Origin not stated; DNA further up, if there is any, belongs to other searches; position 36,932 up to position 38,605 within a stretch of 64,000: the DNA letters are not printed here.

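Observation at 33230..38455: Full-length MtaB homologue with an MtaA-like URO-D gene and a Na+/solute symporter, but no corrinoid protein, in a T9SS-bearing and apparently O2-using bacterium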

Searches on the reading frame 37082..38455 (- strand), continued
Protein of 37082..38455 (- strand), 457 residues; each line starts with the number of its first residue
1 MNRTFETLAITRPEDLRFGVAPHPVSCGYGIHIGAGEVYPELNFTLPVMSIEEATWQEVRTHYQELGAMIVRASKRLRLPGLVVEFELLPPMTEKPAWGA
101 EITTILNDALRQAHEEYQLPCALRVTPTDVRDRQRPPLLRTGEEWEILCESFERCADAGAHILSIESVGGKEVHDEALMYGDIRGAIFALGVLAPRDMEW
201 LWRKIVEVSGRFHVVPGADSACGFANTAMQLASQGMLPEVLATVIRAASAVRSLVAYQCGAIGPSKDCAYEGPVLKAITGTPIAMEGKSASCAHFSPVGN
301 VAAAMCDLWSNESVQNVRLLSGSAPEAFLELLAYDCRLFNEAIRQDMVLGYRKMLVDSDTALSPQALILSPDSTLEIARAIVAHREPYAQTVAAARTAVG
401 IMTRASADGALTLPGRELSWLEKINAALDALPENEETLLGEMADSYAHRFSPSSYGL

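Call 13: find_encoding_contigs(protein=P0001, flank=10000, max_places=2)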
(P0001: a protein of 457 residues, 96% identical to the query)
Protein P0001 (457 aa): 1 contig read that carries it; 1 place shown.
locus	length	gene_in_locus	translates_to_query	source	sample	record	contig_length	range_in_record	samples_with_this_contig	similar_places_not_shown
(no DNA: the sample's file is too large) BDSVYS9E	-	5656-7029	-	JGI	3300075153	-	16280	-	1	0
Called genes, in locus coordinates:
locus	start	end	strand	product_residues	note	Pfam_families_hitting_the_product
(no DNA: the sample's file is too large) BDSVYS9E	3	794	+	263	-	?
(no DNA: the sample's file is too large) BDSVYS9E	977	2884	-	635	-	PF02129:Peptidase_S15, PF00561:Abhydrolase_1, PF12146:Hydrolase_4 (weak), PF12697:Abhydrolase_6, PF00326:Peptidase_S9 (faint), PF08530:PepX_C, PF18962:Por_Secre_tail (weak)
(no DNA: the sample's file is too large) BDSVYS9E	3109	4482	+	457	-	PF05977:MFS_3 (weak), PF07690:MFS_1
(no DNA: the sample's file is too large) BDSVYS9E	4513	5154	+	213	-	-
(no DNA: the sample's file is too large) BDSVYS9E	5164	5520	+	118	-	PF01242:PTPS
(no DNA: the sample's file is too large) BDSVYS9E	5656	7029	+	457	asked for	PF12176:MtaB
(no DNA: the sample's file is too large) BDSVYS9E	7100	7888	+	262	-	-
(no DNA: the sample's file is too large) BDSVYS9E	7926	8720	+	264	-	PF07090:GATase1_like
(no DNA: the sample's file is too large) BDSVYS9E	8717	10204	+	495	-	PF00474:SSF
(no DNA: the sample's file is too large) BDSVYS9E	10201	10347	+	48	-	-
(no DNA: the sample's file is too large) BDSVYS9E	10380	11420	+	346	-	PF01208:URO-D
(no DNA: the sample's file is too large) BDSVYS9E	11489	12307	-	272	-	PF05721:PhyH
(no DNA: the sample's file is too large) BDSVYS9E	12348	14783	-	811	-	-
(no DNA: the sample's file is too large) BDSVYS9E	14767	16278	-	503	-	?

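Call 14: find_encoding_contigs(protein=P0015, flank=10000, max_places=2)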
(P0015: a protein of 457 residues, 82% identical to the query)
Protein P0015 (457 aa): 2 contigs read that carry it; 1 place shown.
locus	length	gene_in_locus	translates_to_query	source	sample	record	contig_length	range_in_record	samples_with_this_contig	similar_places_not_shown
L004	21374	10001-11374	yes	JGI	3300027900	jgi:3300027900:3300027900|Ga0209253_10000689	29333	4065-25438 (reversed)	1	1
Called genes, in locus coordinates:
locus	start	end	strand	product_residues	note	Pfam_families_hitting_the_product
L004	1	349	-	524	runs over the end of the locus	PF13231:PMT_2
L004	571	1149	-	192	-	PF11667:DUF3267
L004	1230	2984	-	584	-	PF04616:Glyco_hydro_43, PF00754:F5_F8_type_C, PF22633:F5_F8_type_C_2 (weak)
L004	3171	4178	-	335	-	PF18962:Por_Secre_tail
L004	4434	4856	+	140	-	-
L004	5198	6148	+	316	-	PF12838:Fer4_7 (faint), PF14697:Fer4_21 (weak), PF00037:Fer4 (weak)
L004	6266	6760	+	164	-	PF04073:tRNA_edit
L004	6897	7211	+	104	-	-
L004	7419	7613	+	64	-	-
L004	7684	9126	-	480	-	PF00144:Beta-lactamase, PF07719:TPR_2 (faint)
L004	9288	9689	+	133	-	-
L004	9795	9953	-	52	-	-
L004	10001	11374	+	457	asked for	PF12176:MtaB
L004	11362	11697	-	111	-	PF07617:DUF1579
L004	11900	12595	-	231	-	PF14716:HHH_8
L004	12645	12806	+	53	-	-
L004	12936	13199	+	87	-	-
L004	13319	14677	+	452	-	PF00675:Peptidase_M16, PF05193:Peptidase_M16_C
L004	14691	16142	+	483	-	PF00675:Peptidase_M16, PF05193:Peptidase_M16_C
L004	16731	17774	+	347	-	PF25917:BSH_RND, PF25973:BSH_CzcB, PF25876:HH_MFP_RND (weak), PF25944:Beta-barrel_RND (weak), PF25954:Beta-barrel_RND_2, PF25967:RND-MFP_C, PF25989:YknX_C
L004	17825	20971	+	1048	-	PF00873:ACR_tran, PF03176:MMPL (faint)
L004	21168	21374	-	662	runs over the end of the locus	PF00884:Sulfatase, PF16347:SGSH_C, PF14707:Sulfatase_C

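Call 21: find_related_loci(query=A1, collection=genome_contigs, flank=10000)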
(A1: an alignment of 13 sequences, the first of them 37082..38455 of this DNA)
Query A1 (457 aa) in genome_contigs; peptide patterns used: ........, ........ (x = any residue, [..] = any of these).
516 stretches matched a pattern; 488 encode a relative of the query (tblastn E <= 1e-3); the best 80 are kept; 80 distinct loci.
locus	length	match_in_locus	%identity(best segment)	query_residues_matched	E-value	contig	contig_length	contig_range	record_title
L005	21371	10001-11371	93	1-457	0e+0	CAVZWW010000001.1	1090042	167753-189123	MAG: uncultured Bacteroidetes bacterium isolate MFD04716.bin.1.116 genome assembly, contig: contig_11458, whole genome s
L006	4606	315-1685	79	1-457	0e+0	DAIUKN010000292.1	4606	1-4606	MAG TPA_asm: Bacteroidota bacterium isolate CTOTU26107 NODE_18121_length_4606_cov_3.204790, whole genome shotgun sequenc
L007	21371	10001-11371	77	1-457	0e+0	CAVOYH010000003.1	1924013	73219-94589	MAG: uncultured Bacteroidetes bacterium isolate MFD09964.bin.2.229 genome assembly, contig: contig_3754, whole genome sh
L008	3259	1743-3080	79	5-450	0e+0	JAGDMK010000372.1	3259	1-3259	MAG: Bacteroidetes bacterium isolate CTSoil_038 scaffold_115943, whole genome shotgun sequence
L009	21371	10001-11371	77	1-457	0e+0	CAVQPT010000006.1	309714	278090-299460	MAG: uncultured Bacteroidetes bacterium isolate MFD09964.bin.3.183 genome assembly, contig: contig_44402, whole genome s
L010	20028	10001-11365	77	3-457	0e+0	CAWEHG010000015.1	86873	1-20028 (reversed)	MAG: Ignavibacteriota bacterium isolate MFD02979.bin.3.125 genome assembly, contig: contig_131188, whole genome shotgun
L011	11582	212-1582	75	1-457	0e+0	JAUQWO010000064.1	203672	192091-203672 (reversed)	MAG: Bacteroidota bacterium isolate BIN5 contig_222215, whole genome shotgun sequence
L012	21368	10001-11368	72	1-457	0e+0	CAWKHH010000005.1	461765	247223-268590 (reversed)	MAG: Ignavibacteriota bacterium isolate MFD05942.bin.1.310 genome assembly, contig: contig_47703, whole genome shotgun s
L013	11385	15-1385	70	1-457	0e+0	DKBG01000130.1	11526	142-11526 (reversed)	MAG TPA_asm: Ignavibacteria bacterium UBA6906 UBA6906_contig_16525, whole genome shotgun sequence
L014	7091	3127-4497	68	1-457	0e+0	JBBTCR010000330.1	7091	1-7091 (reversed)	MAG: Bacteroidota bacterium isolate H43-bin226_1 H43_bin226_1_000000000330, whole genome shotgun sequence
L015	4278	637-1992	69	3-457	0e+0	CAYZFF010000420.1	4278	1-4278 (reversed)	MAG TPA_asm: uncultured Cytophagia bacterium isolate SRP173033_co1_156 genome assembly, contig: NODE_60610_length_4278_c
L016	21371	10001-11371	66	1-457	0e+0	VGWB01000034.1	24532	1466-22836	MAG: Ignavibacteria bacterium isolate M_DeepCast_400m_m2_062 M_DeepCast_400m_m2_062_Ga0194112_10002844, whole genome sho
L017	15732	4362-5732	66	1-457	0e+0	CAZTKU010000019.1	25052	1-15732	MAG TPA_asm: uncultured Ignavibacteriaceae bacterium isolate binchicken_co119_451 genome assembly, contig: NODE_2291_len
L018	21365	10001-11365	67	3-457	0e+0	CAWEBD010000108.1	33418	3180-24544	MAG: uncultured Bacteroidetes bacterium isolate MFD01299.bin.2.3 genome assembly, contig: contig_30847, whole genome sho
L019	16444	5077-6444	67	2-457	0e+0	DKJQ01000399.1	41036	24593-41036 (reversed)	MAG TPA_asm: Ignavibacteria bacterium UBA6688 UBA6688_contig_2072, whole genome shotgun sequence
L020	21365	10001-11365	67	3-457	0e+0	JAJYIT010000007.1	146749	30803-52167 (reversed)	MAG: Bacteroidetes bacterium isolate DBS2-1.bin131 NODE_163_length_146749_cov_7.112364, whole genome shotgun sequence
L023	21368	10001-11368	67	2-457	0e+0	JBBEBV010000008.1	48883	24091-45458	MAG: Bacteroidota bacterium isolate LejiaF_55_30 Lejia_F_1033_length_48883_cov_20, whole genome shotgun sequence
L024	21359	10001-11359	68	5-457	0e+0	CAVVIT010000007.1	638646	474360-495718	MAG: Ignavibacteriota bacterium isolate MFD01476.bin.1.164 genome assembly, contig: contig_13490, whole genome shotgun s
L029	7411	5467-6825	67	5-457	0e+0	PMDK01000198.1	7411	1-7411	MAG: Ignavibacteriae bacterium isolate fen_1286 73.20120700_E2X.266_contig_80998, whole genome shotgun sequence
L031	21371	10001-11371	64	1-457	0e+0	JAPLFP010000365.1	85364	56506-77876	MAG: Ignavibacteriales bacterium isolate LacPavin_0920_SED5_MAG_52_10 LacPavin_0920_SED5_scaffold_1427369, whole genome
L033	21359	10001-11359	66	5-457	0e+0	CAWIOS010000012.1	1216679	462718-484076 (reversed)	MAG: Ignavibacteriota bacterium isolate MFD01476.bin.1.169 genome assembly, contig: contig_22100, whole genome shotgun s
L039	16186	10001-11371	68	1-457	0e+0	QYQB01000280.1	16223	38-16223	MAG: bacterium isolate PowLak16_MAG13 c_000000076202, whole genome shotgun sequence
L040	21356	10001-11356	69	3-457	0e+0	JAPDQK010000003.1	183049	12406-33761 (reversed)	MAG: Candidatus Zhuqueibacter pondensis isolate JZ4_201709_bins_45 JZ-4_201709_bins_45_scaffold_3, whole genome shotgun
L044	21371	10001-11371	65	1-457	0e+0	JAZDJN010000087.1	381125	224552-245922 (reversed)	MAG: bacterium isolate MEGAHIT-group-0.487 k141_4946953, whole genome shotgun sequence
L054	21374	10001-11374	61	1-457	0e+0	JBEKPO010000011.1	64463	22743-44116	MAG: Terracidiphilus sp. isolate SPRUCE 466 SPRUCE_466_11, whole genome shotgun sequence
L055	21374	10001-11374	61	2-457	0e+0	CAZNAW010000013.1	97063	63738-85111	MAG TPA_asm: uncultured Terracidiphilus sp. isolate binchicken_co3_243 genome assembly, contig: NODE_540_length_97063_co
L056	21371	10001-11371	60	3-457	0e+0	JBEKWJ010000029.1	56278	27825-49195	MAG: Terracidiphilus sp. isolate SPRUCE 625 SPRUCE_625_29, whole genome shotgun sequence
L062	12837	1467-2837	61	3-457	0e+0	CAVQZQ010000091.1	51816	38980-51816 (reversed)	MAG: uncultured Acidobacteriota bacterium isolate MFD10064.bin.2.75 genome assembly, contig: contig_52004, whole genome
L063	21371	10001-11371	68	1-457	0e+0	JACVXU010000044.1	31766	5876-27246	MAG: Bacteroidetes bacterium isolate B4_bin.17 scaffold_448, whole genome shotgun sequence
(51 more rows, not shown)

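Call 29: search_protein_families(library=pfam, proteins=[L040:9348-9980:+, L062:2904-3647:+, L054:12187-13755:+, L020:11401-13734:+, L044:7459-8388:+, L031:5089-7332:+, L063:2989-4122:+, L031:13796-14950:+, L055:8787-9857:+, L044:2422-3042:+], max_evalue=0.001)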
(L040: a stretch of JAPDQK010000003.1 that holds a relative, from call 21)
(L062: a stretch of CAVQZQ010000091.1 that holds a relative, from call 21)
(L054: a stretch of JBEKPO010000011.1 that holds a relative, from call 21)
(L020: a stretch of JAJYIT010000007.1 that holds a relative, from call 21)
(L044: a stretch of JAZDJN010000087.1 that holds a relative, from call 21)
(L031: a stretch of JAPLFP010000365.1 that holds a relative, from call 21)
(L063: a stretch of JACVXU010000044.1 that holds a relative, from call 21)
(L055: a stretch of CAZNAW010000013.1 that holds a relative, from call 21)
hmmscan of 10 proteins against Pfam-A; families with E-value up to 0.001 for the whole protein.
L040:9348-9980:+ (210 aa): 2 families
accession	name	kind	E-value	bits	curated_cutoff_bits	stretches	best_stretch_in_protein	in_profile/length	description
PF02310.24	B12-binding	-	4.5e-28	97.9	32.1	1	89-202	1-120/121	B12 binding domain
PF02607.22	B12-binding_2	-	4.7e-21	75.2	23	1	4-77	2-74/74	B12 binding domain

L062:2904-3647:+ (247 aa): 1 family
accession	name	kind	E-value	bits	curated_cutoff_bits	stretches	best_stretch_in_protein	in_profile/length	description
PF07796.16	DUF1638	-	1.4e-35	123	27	1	32-216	2-160/161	Protein of unknown function (DUF1638)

L054:12187-13755:+ (522 aa): 3 families
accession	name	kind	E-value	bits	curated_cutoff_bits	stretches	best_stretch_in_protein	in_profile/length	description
PF14574.11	RACo_C_ter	-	3.1e-58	197.3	27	1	302-522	4-251/261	C-terminal domain of RACo the ASKHA domain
PF17651.6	Raco_middle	-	1.5e-37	129.2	26.8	1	143-296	2-162/163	RACo middle region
PF00111.32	Fer2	-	8.7e-09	35.6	21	1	26-98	4-76/77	2Fe-2S iron-sulfur cluster binding domain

L020:11401-13734:+ (777 aa): 0 families

L044:7459-8388:+ (309 aa): 1 family
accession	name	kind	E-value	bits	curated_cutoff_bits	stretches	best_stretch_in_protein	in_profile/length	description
PF00294.29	PfkB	-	8.9e-42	143.9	25.8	1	17-291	18-298/302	pfkB family carbohydrate kinase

L031:5089-7332:+ (747 aa): 0 families

L063:2989-4122:+ (377 aa): 3 families
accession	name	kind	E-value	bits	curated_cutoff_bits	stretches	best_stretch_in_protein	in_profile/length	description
PF01546.33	Peptidase_M20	-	2.2e-32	113.1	24.6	1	76-376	1-205/206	Peptidase family M20/M25/M40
PF07687.19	M20_dimer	-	9.1e-22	77.5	21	1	177-282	2-102/107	Peptidase dimerisation domain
PF04389.22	Peptidase_M28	-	4.7e-09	36.7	21.3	1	62-156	1-78/193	Peptidase family M28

L031:13796-14950:+ (384 aa): 1 family
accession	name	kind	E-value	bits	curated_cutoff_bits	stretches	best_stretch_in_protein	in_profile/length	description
PF02595.20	Gly_kinase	-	3e-133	444.8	23.3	1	5-373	1-367/372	Glycerate kinase family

L055:8787-9857:+ (356 aa): 1 family
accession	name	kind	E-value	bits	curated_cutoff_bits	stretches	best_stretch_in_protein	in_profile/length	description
PF01208.23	URO-D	-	3.6e-09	36.5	23.9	1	130-334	141-329/346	Uroporphyrinogen decarboxylase (URO-D)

L044:2422-3042:+ (206 aa): 1 family
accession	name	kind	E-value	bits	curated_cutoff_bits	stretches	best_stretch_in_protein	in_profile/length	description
PF04199.19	Cyclase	-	7e-27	94.8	23.1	1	4-150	1-138/142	Putative cyclase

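Call 30: search_protein_families(library=pfam, proteins=[L039:743-1765:+, L017:9365-10294:+, L023:16049-16960:+, L017:11221-12105:+, L031:17771-19237:+, L029:3141-4247:+, L056:7363-7989:+, L023:5259-6104:+], max_evalue=0.001)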
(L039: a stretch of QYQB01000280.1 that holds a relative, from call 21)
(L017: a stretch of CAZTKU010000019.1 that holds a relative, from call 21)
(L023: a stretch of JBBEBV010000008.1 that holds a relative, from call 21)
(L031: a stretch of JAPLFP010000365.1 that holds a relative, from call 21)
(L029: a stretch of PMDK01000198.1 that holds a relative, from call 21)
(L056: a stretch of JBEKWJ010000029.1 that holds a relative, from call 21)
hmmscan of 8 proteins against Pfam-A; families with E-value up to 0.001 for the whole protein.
L039:743-1765:+ (340 aa): 2 families
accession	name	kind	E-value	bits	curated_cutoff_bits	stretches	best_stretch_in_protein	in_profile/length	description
PF01180.27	DHO_dh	-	9.5e-34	117.3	27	1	3-294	2-291/291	Dihydroorotate dehydrogenase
PF01070.24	FMN_dh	-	1.4e-05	24.7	24.9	1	231-308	262-346/350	FMN-dependent dehydrogenase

L017:9365-10294:+ (309 aa): 2 families
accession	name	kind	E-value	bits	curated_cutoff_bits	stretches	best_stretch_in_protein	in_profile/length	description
PF00892.27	EamA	-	1.1e-35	123.3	28.2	2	163-294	5-134/135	EamA-like transporter family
PF03151.22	TPT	-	2.3e-07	30.9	30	1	40-292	31-289/291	Triose-phosphate Transporter family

L023:16049-16960:+ (303 aa): 1 family
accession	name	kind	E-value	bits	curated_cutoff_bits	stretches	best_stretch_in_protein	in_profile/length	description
PF01408.29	GFO_IDH_MocA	-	1.8e-08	35.5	24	1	18-118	17-113/120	Oxidoreductase family, NAD-binding Rossmann fold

L017:11221-12105:+ (294 aa): 2 families
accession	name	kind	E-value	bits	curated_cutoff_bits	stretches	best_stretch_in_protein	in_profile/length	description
PF00483.29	NTP_transferase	-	7e-13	49.2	21.2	1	45-260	24-217/245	Nucleotidyl transferase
PF12804.13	NTP_transf_3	-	6.3e-07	30.2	27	1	8-124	1-82/160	MobA-like NTP transferase domain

L031:17771-19237:+ (488 aa): 3 families
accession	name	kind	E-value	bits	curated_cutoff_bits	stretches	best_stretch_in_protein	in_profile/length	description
PF10509.15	GalKase_gal_bdg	-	1.1e-20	73.3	23.1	1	33-81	2-48/49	Galactokinase galactose-binding signature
PF00288.32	GHMP_kinases_N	-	1.7e-16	60.6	22.3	1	118-207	1-85/87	GHMP kinases N terminal domain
PF08544.19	GHMP_kinases_C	-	2e-13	51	21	1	368-448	2-84/85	GHMP kinases C terminal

L029:3141-4247:+ (368 aa): 2 families
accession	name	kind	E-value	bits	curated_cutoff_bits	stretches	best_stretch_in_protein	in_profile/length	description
PF13378.12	MR_MLE_C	-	6.6e-43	147.4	29.4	1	145-353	2-217/219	Enolase C-terminal domain-like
PF02746.21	MR_MLE_N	-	4.1e-16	59.7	22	1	6-124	4-117/117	Mandelate racemase / muconate lactonizing enzyme, N-terminal domain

L056:7363-7989:+ (208 aa): 1 family
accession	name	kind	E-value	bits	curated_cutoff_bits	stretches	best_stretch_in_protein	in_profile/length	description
PF20221.3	DUF6580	-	1.3e-30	107.2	27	1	20-181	7-155/162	Family of unknown function (DUF6580)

L023:5259-6104:+ (281 aa): 1 family
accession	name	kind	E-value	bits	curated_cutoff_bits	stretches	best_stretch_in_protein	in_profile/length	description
PF01791.15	DeoC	-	2.2e-20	73.7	23.8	1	25-253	2-229/229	DeoC/LacD family aldolase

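Call 36: search_protein_representatives(protein=window:37082-38455:-)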
Query: 457 residues. Proteins with E-value up to 0.001 (for the whole library): 654; up to 1e-10: 391; up to 1e-30: 138. The best 150 are listed.
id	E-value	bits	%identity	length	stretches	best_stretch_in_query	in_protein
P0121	1.1e-146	505.5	55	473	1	8-455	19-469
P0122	1.6e-141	488.5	52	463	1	11-445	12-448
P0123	3.8e-140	484.0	52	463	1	10-457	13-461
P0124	2.0e-138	478.3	49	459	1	3-457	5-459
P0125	6.6e-135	466.7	50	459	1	6-457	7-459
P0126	1.5e-129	449.1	49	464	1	7-457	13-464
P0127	6.6e-125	433.8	45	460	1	2-457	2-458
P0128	4.6e-119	414.5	49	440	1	6-436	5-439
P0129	9.5e-114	397.0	55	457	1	33-374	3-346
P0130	1.1e-113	396.8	46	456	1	4-457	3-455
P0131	6.4e-110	384.4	46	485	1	6-443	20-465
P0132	3.5e-103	362.2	47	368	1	92-457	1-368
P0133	1.1e-99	350.7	48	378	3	255-456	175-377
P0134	6.7e-97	341.5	39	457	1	4-443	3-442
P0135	1.5e-96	340.3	45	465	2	8-296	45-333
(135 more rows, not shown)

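Call 82: predict_structure(alignment_id=A1)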
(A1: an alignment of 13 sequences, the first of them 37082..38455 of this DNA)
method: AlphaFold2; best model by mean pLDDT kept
length: 457 residues; sequences in the alignment: 13
mean_pLDDT: 85.4   pTM: 0.90
mean pLDDT of the five models: 85.4, 81.2, 80.1, 79.1, 78.9
residues with pLDDT >= 90: 228; 70-90: 168; 50-70: 43; < 50: 18
segments of 3 or more residues with pLDDT < 50: 288-291, 314-321
pLDDT, mean of each block of 10 residues (from residue 1): 84 93 95 92 73 88 89 88 88 88 96 96 84 55 80 95 82 86 92 88 91 87 75 86 92 91 76 92 67 62 82 50 65 87 93 89 90 97 95 98 95 93 96 90 85 66
secondary structure, 60 per line:
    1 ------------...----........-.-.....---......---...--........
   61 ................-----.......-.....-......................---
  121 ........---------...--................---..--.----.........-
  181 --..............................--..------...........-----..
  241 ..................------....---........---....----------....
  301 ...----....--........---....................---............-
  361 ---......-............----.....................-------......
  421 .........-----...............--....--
elements in order: E20-27 E31-35 E39-44 H53-76 E82-88 H90-94 H96-117 E121-128 H143-158 H171-179 H183-212 H223-233 H239-258 E265-268 H272-279 E283-286 H297-303 E308-311 H314-321 H325-344 H348-359 H364-369 H371-382 H387-407 H415-429 H435-449 H452-455

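Call 83: find_encoding_contigs(protein=P0128, flank=6000, max_places=3)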
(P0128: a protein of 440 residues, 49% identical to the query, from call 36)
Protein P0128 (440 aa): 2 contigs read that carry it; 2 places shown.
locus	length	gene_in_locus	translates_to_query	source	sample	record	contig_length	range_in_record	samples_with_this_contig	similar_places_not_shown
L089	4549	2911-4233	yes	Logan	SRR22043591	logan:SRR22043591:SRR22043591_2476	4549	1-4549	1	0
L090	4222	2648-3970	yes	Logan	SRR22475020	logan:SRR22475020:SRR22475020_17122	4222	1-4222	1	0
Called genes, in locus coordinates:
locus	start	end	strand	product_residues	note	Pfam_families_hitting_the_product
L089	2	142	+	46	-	?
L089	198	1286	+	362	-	PF01208:URO-D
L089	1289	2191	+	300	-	PF00294:PfkB, PF08543:Phos_pyr_kin, PF25270:Khk (weak)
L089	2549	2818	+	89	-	-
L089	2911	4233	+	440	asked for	PF12176:MtaB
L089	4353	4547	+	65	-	?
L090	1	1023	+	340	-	?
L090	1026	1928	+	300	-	PF00294:PfkB, PF08543:Phos_pyr_kin, PF25270:Khk (weak)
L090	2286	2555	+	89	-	-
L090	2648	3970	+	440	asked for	PF12176:MtaB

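Call 84: find_encoding_contigs(protein=P0126, flank=6000, max_places=3)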
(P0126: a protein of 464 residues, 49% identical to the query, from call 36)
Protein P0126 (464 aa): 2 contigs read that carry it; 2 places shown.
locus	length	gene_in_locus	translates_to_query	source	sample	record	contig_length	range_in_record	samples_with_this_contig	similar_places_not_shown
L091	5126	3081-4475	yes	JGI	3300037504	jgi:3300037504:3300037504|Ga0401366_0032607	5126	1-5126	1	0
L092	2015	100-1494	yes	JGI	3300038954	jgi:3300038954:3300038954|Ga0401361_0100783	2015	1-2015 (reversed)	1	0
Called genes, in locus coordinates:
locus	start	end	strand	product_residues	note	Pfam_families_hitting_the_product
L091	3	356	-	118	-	?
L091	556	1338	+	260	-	PF01261:AP_endonuc_2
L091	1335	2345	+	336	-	PF02826:2-Hacid_dh_C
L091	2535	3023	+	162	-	-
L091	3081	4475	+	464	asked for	PF12176:MtaB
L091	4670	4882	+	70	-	PF04945:YHS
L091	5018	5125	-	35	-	?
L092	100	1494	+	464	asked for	PF12176:MtaB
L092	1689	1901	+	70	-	PF04945:YHS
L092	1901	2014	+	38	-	?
